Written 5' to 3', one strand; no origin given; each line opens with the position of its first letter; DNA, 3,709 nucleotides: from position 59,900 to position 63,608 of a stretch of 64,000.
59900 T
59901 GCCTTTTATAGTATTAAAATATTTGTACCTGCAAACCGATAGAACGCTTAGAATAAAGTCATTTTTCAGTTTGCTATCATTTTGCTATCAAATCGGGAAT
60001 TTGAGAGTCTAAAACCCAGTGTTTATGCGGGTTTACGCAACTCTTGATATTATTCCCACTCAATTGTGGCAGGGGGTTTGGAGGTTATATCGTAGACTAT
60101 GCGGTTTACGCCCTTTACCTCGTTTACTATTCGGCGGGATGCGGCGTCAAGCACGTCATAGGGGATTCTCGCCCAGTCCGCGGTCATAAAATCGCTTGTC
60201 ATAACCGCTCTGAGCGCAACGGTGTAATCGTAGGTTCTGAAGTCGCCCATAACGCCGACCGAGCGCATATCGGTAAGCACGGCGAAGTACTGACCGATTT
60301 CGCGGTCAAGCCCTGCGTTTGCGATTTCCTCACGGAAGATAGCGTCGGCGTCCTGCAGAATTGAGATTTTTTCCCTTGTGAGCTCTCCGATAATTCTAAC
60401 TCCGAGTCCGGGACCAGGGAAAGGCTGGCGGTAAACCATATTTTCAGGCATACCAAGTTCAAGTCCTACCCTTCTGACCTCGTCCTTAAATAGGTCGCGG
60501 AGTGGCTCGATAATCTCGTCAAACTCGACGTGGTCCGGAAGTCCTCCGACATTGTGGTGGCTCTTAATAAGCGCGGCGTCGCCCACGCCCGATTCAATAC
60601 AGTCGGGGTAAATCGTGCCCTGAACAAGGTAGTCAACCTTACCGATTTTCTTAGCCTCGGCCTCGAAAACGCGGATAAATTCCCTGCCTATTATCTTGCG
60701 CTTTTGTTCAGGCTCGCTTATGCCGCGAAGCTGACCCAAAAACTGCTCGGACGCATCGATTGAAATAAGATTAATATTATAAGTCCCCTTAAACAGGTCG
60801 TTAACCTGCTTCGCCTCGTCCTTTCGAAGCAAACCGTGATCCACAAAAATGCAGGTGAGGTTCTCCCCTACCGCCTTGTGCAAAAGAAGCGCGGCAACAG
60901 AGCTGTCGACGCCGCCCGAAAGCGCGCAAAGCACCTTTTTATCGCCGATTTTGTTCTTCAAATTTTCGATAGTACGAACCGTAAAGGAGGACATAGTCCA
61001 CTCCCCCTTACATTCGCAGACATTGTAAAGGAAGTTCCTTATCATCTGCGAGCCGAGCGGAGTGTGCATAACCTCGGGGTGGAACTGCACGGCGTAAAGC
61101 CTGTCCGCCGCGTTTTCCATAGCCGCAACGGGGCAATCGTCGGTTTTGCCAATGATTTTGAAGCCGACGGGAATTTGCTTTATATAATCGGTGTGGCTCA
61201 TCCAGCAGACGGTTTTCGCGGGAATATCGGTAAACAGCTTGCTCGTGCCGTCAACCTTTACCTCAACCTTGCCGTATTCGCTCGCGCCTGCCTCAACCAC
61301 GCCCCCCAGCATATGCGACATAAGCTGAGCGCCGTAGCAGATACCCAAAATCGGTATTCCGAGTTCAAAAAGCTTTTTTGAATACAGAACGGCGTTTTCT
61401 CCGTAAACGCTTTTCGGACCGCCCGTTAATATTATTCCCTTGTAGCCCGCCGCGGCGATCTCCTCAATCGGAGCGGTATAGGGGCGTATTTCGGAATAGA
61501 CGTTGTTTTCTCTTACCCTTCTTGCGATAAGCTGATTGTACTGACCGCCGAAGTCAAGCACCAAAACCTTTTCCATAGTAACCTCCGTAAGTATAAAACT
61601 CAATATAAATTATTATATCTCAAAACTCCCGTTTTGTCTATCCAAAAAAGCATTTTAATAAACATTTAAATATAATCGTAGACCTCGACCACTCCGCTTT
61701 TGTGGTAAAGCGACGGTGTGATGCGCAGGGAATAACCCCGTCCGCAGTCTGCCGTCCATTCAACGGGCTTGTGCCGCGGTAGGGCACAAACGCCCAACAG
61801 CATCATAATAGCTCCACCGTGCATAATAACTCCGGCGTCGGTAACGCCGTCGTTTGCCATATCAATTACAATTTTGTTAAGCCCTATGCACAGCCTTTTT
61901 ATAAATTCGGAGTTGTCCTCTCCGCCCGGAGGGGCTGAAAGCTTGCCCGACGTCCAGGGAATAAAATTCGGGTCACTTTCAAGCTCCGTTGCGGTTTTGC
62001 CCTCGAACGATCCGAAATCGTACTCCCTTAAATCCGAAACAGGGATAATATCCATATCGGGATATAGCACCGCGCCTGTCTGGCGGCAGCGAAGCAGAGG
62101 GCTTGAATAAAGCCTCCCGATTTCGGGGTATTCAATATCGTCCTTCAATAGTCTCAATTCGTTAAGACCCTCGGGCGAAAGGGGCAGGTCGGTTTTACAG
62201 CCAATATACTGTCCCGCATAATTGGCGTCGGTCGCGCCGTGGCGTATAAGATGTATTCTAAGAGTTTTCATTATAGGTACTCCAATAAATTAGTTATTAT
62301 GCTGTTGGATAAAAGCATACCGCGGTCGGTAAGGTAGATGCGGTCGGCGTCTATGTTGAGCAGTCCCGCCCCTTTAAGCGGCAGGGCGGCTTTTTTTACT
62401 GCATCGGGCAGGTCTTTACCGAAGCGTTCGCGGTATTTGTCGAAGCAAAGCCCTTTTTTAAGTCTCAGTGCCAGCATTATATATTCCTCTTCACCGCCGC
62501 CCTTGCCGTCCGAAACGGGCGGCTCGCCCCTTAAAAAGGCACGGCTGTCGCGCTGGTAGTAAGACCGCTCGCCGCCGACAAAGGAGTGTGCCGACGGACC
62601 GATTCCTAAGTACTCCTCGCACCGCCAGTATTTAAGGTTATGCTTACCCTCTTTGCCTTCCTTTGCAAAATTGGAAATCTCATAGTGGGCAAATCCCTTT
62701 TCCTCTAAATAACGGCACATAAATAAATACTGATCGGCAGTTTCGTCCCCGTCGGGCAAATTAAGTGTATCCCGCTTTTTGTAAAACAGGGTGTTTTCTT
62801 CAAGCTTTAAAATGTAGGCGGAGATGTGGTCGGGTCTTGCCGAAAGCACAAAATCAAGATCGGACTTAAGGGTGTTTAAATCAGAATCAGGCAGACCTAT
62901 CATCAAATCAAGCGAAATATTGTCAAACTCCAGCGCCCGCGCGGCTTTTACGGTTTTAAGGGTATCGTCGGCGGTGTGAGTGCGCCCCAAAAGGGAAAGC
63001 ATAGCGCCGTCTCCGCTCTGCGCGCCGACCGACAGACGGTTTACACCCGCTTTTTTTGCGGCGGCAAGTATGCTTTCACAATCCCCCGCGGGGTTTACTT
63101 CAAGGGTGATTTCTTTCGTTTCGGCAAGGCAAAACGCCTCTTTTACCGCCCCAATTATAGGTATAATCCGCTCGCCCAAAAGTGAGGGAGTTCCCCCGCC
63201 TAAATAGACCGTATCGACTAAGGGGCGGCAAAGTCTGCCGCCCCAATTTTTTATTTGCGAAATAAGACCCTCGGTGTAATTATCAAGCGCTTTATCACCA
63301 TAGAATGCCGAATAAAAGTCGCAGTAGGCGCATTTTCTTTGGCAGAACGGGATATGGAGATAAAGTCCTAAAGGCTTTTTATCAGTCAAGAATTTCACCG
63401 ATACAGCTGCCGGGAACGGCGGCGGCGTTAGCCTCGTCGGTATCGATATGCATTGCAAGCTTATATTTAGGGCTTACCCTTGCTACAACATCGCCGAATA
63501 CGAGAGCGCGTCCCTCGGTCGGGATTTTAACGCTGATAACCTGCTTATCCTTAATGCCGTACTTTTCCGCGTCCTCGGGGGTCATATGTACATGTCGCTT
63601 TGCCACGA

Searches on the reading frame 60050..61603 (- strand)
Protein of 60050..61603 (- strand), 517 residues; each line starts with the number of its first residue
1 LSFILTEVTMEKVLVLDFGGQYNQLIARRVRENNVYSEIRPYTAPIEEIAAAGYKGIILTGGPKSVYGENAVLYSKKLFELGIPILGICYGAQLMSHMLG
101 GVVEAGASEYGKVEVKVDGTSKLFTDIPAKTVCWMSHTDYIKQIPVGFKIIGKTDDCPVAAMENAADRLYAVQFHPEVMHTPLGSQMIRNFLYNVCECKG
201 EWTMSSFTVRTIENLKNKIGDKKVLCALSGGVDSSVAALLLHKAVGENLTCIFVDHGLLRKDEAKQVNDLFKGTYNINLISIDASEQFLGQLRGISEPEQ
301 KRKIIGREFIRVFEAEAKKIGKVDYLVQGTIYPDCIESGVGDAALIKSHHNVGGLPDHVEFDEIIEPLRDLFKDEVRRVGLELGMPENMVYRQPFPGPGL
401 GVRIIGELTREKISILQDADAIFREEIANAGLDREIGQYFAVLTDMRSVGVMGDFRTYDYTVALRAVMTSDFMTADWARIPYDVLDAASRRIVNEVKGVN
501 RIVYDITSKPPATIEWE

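Call 7: search_protein_families(library=pfam, proteins=[window:60050-61603:-], max_evalue=0.01)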
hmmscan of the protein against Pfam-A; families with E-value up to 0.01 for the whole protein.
window:60050-61603:- (517 aa): 11 families
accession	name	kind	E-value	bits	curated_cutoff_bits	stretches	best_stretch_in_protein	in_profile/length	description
PF00117.34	GATase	-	9.2e-46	156.3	22.8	1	14-194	1-189/190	Glutamine amidotransferase class-I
PF00958.27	GMP_synt_C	-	4.4e-45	152.1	27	1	425-516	1-92/92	GMP synthase C terminal domain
PF07722.19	Peptidase_C26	-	3.8e-09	37.1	20.5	1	75-177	98-219/219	Peptidase C26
PF02540.23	NAD_synthase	-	1.6e-08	34.4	21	1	210-284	7-83/242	NAD synthase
PF03054.22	tRNA_Me_trans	-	2.1e-06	28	20.6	1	222-255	1-33/202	tRNA methyl transferase HUP domain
PF06508.19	QueC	-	4.6e-05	23.4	22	0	223-285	1-61/210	Queuosine biosynthesis protein QueC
PF02568.20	ThiI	-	0.00021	21.4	20.5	1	222-329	4-115/197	Thiamine biosynthesis protein (ThiI)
PF00764.25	Arginosuc_synth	-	0.0006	20.3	27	1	223-289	1-66/162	Arginosuccinate synthase N-terminal HUP domain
PF01507.26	PAPS_reduct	-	0.002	18.6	22.5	1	225-298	3-74/175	Phosphoadenosine phosphosulfate reductase domain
PF01171.26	ATP_bind_3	-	0.0028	17.9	27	1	223-267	1-46/182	PP-loop family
PF00733.27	Asn_synthase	-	0.0041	17.3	21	1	220-266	16-62/354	Asparagine synthase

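Call 12: find_encoding_contigs(protein=window:60050-61576:-, flank=10000, max_places=10)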
Protein window:60050-61576:- (508 aa): no gene with exactly this product is on record in the collection.

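Call 13: find_related_loci(query=window:60050-61576:-, collection=genome_contigs, flank=10000)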
Query window:60050-61576:- (508 aa) in genome_contigs; peptide patterns used: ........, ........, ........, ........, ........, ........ (x = any residue, [..] = any of these).
600 stretches matched a pattern (row limit reached: there are more); 598 encode a relative of the query (tblastn E <= 1e-3); the best 80 are kept; 80 distinct loci.
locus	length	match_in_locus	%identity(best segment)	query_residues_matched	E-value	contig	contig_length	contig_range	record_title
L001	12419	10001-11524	94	1-508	0e+0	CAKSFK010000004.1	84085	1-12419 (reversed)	MAG: uncultured Eubacteriales bacterium isolate REFINED_METABAT215_TOP10_CONTIGS_1500_ASSEMBLY_K77_MERGED__Hadza_MoBio_h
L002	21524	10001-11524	89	1-508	0e+0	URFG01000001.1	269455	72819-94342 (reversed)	uncultured Ruminococcaceae bacterium isolate UMGS949 genome assembly, contig: NODE_1_length_269455_cov_13.667851, whole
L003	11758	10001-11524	80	1-508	0e+0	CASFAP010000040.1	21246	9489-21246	uncultured Eubacteriales bacterium isolate CO.O63.metabat-bins.202 genome assembly, contig: CO.O63.metabat-bins.202.fa_k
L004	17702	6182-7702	71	2-508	0e+0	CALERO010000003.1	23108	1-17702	MAG TPA_asm: uncultured Clostridia bacterium isolate SRR1747065_bin.184_CONCOCT_v1.1_MAG genome assembly, contig: ERZ808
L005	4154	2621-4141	69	2-508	0e+0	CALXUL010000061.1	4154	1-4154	MAG: uncultured Clostridia bacterium isolate E08__bin289 genome assembly, contig: E08__k127_8194726, whole genome shotgu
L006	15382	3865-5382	68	2-507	0e+0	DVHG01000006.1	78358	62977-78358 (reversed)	MAG TPA_asm: Candidatus Onthovicinus excrementipullorum isolate CHK185-12131 CHK185__C20306_L78358_ERR3414580, whole gen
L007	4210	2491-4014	69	2-508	0e+0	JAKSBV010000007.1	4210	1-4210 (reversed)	MAG: Bacillota bacterium isolate MAG.222 k141_11672321, whole genome shotgun sequence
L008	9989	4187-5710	68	2-508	0e+0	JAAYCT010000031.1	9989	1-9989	MAG: Clostridiaceae bacterium isolate AS06rmzACSIP_487 625905_AS06, whole genome shotgun sequence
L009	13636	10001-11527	68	2-508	0e+0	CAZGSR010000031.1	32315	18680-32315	MAG TPA_asm: uncultured Mageeibacillus sp. isolate binchicken_co27_475 genome assembly, contig: NODE_2374_length_32315_c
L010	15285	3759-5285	68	2-508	0e+0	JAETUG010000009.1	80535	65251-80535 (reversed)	MAG: Bacillota bacterium isolate S7_Bin4 scaffold_368, whole genome shotgun sequence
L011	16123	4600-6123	69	2-505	0e+0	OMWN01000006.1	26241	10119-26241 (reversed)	uncultured Selenomonadales bacterium isolate RUG024 genome assembly, contig: k87_4097357, whole genome shotgun sequence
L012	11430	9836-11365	69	2-508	0e+0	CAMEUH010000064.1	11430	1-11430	MAG: uncultured Eubacteriaceae bacterium isolate SRR15057922_bin.16_metaWRAP_v1.3_MAG genome assembly, contig: ERZ104074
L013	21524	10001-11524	68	2-508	0e+0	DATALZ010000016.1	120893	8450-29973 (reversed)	MAG TPA_asm: Caproicibacter sp. isolate SMAG_U6977 k141_439972, whole genome shotgun sequence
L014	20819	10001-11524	68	2-508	0e+0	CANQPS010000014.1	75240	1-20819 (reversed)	MAG: uncultured Clostridia bacterium isolate Lapin-012__bin52 genome assembly, contig: Lapin-012__NODE_657_length_75240_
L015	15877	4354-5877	68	2-508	0e+0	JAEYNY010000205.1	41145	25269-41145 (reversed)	MAG: Bacillota bacterium isolate OH_CBB_131 k127_1928729, whole genome shotgun sequence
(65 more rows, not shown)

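Call 27: find_related_loci(query=window:60050-61576:-, collection=metagenome_contigs, flank=10000)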
Query window:60050-61576:- (508 aa) in metagenome_contigs; peptide patterns used: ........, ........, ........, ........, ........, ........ (x = any residue, [..] = any of these).
600 stretches matched a pattern (row limit reached: there are more); 595 encode a relative of the query (tblastn E <= 1e-3); the best 80 are kept; 80 distinct loci.
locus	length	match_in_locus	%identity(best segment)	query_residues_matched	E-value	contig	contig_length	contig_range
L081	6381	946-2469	92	1-508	0e+0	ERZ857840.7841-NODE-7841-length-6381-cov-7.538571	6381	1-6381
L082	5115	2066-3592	81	1-508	0e+0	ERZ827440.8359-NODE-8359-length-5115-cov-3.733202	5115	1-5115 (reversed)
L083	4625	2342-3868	69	1-508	0e+0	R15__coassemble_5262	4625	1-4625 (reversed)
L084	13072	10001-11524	69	1-508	0e+0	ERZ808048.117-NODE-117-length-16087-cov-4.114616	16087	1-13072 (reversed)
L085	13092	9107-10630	68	2-508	0e+0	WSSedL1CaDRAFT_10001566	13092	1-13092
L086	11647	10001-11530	69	2-508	0e+0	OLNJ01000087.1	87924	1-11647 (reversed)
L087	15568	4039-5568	68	2-508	0e+0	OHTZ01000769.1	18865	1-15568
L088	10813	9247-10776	67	2-508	0e+0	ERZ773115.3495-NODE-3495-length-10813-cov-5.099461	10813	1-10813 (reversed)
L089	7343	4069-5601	66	2-508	0e+0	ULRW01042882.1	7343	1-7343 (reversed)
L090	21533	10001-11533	66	2-508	0e+0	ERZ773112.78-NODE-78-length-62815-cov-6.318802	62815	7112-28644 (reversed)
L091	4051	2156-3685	68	2-508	0e+0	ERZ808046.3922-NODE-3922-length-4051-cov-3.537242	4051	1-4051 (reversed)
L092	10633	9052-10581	67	2-508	0e+0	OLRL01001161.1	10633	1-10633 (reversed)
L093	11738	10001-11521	68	2-508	0e+0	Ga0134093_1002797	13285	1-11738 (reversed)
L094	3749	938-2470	67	2-508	0e+0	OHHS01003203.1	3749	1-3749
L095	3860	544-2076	67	2-508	0e+0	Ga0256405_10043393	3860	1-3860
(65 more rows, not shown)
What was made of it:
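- Tried and rejected: The best hits were 94% and 92% identical (calls 13, 27).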

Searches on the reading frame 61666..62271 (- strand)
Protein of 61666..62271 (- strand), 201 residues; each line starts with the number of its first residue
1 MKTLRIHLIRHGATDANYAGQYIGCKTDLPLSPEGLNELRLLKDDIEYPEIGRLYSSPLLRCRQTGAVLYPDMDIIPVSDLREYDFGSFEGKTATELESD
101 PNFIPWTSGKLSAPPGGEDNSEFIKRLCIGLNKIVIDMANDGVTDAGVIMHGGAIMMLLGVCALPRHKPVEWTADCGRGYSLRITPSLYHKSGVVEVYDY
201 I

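Call 7: search_protein_families(library=pfam, proteins=[window:61666-62271:-], max_evalue=0.01)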
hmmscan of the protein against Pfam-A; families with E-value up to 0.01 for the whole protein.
window:61666-62271:- (201 aa): 1 family
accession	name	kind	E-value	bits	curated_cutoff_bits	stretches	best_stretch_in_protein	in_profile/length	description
PF00300.27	His_Phos_1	-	2.3e-27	96.4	21.7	1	6-160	1-156/194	Histidine phosphatase superfamily (branch 1)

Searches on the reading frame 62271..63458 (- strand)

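Call 7: search_protein_families(library=pfam, proteins=[window:62271-63458:-], max_evalue=0.01)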
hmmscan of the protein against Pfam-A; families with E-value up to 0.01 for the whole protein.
window:62271-63458:- (395 aa): 2 families
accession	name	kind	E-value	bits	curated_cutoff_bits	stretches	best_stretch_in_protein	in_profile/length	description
PF04055.27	Radical_SAM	-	1.8e-23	83.9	29.5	1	34-203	2-165/166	Radical SAM superfamily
PF06969.22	HemN_C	-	6.6e-15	55.4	24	1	324-383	8-67/67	HemN C-terminal domain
